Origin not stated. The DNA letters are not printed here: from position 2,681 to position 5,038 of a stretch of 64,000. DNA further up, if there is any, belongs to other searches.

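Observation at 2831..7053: NHL-propeller/TPR/Yip1 membrane protein translationally coupled to a ~720-aa exported unknown, embedded in a sugar-ABC operon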

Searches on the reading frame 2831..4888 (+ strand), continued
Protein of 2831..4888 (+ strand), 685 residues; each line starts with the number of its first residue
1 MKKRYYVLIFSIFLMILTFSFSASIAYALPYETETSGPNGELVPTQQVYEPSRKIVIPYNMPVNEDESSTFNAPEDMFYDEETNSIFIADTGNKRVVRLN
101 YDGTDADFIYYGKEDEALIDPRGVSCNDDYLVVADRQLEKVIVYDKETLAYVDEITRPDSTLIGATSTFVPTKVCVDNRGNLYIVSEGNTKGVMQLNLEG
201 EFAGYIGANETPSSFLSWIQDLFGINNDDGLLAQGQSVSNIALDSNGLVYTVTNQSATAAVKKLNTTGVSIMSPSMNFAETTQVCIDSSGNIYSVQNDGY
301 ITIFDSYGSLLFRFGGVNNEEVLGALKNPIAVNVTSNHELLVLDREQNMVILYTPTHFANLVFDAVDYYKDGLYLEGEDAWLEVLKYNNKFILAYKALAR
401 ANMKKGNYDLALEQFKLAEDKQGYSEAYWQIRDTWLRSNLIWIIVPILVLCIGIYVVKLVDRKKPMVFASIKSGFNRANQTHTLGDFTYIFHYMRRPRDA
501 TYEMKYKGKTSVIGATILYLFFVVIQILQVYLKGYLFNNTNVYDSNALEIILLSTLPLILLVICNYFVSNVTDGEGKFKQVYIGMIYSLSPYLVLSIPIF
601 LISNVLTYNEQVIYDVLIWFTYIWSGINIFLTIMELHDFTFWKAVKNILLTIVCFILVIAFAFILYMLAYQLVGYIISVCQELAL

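Call 58: find_encoding_contigs(protein=P0044, flank=10000, max_places=2)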
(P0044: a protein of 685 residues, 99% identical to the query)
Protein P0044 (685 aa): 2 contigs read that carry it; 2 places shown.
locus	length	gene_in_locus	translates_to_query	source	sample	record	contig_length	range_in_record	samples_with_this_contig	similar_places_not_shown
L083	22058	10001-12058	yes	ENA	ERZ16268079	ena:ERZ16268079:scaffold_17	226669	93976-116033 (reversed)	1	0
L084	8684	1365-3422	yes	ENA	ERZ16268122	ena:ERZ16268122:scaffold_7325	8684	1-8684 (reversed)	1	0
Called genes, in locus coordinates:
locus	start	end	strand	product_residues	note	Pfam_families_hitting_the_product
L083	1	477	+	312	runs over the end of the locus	PF00356:LacI, PF00532:Peripla_BP_1, PF13407:Peripla_BP_4, PF13377:Peripla_BP_3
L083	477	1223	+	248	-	-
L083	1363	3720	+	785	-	PF06165:GH94_b-supersand, PF17167:Glyco_hydro_94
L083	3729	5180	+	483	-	PF01547:SBP_bac_1, PF13416:SBP_bac_8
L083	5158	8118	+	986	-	PF01547:SBP_bac_1, PF13416:SBP_bac_8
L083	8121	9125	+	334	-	PF00528:BPD_transp_1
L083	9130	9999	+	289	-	PF00528:BPD_transp_1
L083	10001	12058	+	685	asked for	PF01436:NHL (faint), PF04893:Yip1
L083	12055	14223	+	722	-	PF18952:DUF5696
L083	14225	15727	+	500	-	PF00528:BPD_transp_1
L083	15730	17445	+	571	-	PF00528:BPD_transp_1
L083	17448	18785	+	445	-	PF10091:Glycoamylase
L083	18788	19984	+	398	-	PF10091:Glycoamylase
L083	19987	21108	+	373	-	PF00005:ABC_tran, PF02463:SMC_N (faint), PF13304:AAA_21 (faint), PF17912:OB_MalK, PF08402:TOBE_2 (weak)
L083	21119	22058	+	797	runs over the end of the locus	-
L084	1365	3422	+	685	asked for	PF01436:NHL (faint), PF04893:Yip1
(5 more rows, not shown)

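Call 63: find_encoding_contigs(protein=P0159, flank=9000, max_places=1)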
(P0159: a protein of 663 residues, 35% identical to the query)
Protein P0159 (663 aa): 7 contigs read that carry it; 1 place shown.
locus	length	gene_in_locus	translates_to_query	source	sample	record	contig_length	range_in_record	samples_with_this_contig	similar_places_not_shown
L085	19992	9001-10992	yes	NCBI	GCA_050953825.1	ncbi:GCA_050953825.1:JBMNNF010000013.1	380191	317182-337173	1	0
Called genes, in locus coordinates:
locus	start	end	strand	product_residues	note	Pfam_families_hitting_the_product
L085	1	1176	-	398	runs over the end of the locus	PF13936:HTH_38 (weak)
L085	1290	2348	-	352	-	PF12762:DDE_Tnp_IS1595 (weak)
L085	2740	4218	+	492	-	PF01547:SBP_bac_1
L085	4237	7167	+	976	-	PF01547:SBP_bac_1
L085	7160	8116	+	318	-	PF00528:BPD_transp_1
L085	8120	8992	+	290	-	PF00528:BPD_transp_1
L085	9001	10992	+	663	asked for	PF01436:NHL (faint), PF06739:SBBP (faint), PF04893:Yip1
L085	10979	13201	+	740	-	PF18952:DUF5696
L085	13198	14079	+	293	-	PF00528:BPD_transp_1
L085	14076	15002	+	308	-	PF00528:BPD_transp_1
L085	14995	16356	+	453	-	PF10091:Glycoamylase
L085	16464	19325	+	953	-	PF16403:Bact_surface_Ig-like, PF02018:CBM_4_9 (weak), PF16403:Bact_surface_Ig-like (weak), PF02018:CBM_4_9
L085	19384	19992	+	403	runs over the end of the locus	PF10091:Glycoamylase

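Call 64: find_encoding_contigs(protein=P0157, flank=9000, max_places=1)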
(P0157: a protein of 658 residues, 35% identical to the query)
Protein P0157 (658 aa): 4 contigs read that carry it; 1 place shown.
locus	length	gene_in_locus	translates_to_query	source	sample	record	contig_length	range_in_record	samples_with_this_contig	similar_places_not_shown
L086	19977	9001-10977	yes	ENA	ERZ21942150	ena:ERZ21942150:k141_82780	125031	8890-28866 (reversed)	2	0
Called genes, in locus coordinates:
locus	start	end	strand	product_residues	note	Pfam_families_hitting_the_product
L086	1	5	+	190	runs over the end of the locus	-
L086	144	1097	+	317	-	PF16561:AMPK1_CBM (faint)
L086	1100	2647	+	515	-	PF00128:Alpha-amylase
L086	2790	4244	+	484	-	PF01547:SBP_bac_1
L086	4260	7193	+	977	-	PF01547:SBP_bac_1, PF13416:SBP_bac_8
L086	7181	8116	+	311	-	PF00528:BPD_transp_1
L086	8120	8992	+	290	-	PF00528:BPD_transp_1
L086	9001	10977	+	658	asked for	PF01436:NHL (faint), PF06739:SBBP (faint), PF04893:Yip1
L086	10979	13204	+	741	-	PF18952:DUF5696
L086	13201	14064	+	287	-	PF00528:BPD_transp_1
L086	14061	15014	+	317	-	PF00528:BPD_transp_1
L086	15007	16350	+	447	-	PF10091:Glycoamylase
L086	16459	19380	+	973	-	PF07523:Big_3 (weak), PF16403:Bact_surface_Ig-like, PF23861:Ribophorin_II_2nd (faint), PF16403:Bact_surface_Ig-like, PF02018:CBM_4_9 (weak), PF09313:TehB-like (faint)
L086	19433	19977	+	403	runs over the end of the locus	PF10091:Glycoamylase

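Call 65: find_encoding_contigs(protein=P0163, flank=9000, max_places=1)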
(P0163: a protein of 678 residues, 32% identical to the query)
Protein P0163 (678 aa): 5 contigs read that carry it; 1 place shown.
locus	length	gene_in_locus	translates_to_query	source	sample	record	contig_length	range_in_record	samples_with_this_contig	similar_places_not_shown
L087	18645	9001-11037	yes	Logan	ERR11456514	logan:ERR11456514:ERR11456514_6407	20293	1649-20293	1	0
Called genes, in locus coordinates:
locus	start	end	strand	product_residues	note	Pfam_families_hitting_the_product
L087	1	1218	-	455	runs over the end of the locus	PF02056:Glyco_hydro_4, PF11975:Glyco_hydro_4C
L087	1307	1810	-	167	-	-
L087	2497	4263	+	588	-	PF02837:Glyco_hydro_2_N, PF22666:Glyco_hydro_2_N2, PF00703:Glyco_hydro_2, PF02836:Glyco_hydro_2_C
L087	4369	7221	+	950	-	PF01547:SBP_bac_1, PF13416:SBP_bac_8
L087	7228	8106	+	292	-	PF00528:BPD_transp_1 (weak)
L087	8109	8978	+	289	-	PF00528:BPD_transp_1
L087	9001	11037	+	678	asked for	PF01436:NHL (faint), PF04893:Yip1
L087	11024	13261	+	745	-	PF18952:DUF5696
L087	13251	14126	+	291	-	-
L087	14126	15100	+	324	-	PF00528:BPD_transp_1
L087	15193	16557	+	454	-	-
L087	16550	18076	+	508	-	PF14200:RicinB_lectin_2, PF00652:Ricin_B_lectin (weak), PF04616:Glyco_hydro_43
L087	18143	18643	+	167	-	?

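Call 68: search_solved_structures(query=A6, max_evalue=1, show_alignments=0)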
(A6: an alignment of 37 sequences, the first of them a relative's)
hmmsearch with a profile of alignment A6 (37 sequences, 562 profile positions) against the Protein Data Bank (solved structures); distinct sequences matched with E-value up to 1: 29.
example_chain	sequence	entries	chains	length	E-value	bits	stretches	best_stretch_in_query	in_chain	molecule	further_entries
5x7g_A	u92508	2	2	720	3.2e-09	39.2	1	287-384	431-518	Cycloisomaltooligosaccharide glucanotransferase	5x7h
8a3k_UNK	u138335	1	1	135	3.4e-07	32.5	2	421-492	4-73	sc-apCC-4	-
2w47_A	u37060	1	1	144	3.8e-06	29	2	96-137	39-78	LIPOLYTIC ENZYME, G-D-S-L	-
3wnp_A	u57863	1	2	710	9.1e-05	24.5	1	287-386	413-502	Cycloisomaltooligosaccharide glucanotransferase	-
3wnl_A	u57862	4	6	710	0.00011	24.2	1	287-386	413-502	Cycloisomaltooligosaccharide glucanotransferase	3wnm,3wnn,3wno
3wnk_A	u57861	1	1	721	0.00012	24.1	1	287-386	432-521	Cycloisomaltooligosaccharide glucanotransferase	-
8qae_A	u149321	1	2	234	0.00078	21.4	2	382-487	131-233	sc-apCC-6-SLLA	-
9r1k_A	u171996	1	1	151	0.0015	20.4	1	383-491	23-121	sc-apCC-4-A7F-1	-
2w1w_A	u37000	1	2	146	0.0073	18.2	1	96-138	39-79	LIPOLYTIC ENZYME, G-D-S-L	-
2vzp_A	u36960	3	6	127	0.01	17.7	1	84-134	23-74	EXO-BETA-D-GLUCOSAMINIDASE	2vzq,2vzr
9r1n_A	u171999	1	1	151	0.01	17.7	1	424-492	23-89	sc-apCC-4-DPH-2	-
9r1j_A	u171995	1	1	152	0.015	17.1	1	415-505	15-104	sc-apCC-4-NR-1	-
6ueh_A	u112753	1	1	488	0.023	16.5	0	295-332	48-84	Cow rumen GH26 endo-mannanase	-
2cdo_A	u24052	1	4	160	0.027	16.3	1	260-377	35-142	BETA-AGARASE 1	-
2cdp_A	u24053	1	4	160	0.032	16.1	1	249-377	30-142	BETA-AGARASE 1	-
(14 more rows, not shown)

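Call 69: search_protein_families(library=pfam, alignment_id=A6, max_evalue=0.01)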
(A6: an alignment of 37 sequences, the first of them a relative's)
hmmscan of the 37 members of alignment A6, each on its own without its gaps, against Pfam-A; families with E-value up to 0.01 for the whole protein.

A. member 1, L083:5158-6840:+ (561 aa): 1 family
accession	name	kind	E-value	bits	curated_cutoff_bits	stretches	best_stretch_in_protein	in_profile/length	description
PF25275.1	Golvesin_C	-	0.0076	16.8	31.6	0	101-142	38-79/132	Golvesin C-terminal domain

B. families by the number of members that match (of 37 scanned): 6 families
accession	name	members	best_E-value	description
PF25275.1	Golvesin_C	13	1.1e-05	Golvesin C-terminal domain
PF16990.11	CBM_35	8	1.3e-05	Carbohydrate binding module (family 35)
PF17829.7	GH115_C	2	0.0016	Glycosyl hydrolase family 115 C-terminal domain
PF03422.21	CBM_6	1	2.5e-05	Carbohydrate binding module (family 6)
PF10938.13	YfdX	1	0.0038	YfdX protein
PF16403.11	Bact_surface_Ig-like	1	0.0095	Bacterial surface protein, Ig-like domain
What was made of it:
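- The long SBP N-terminus matches CBM35/CBM6 modules and coiled coils (calls 68, 69).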
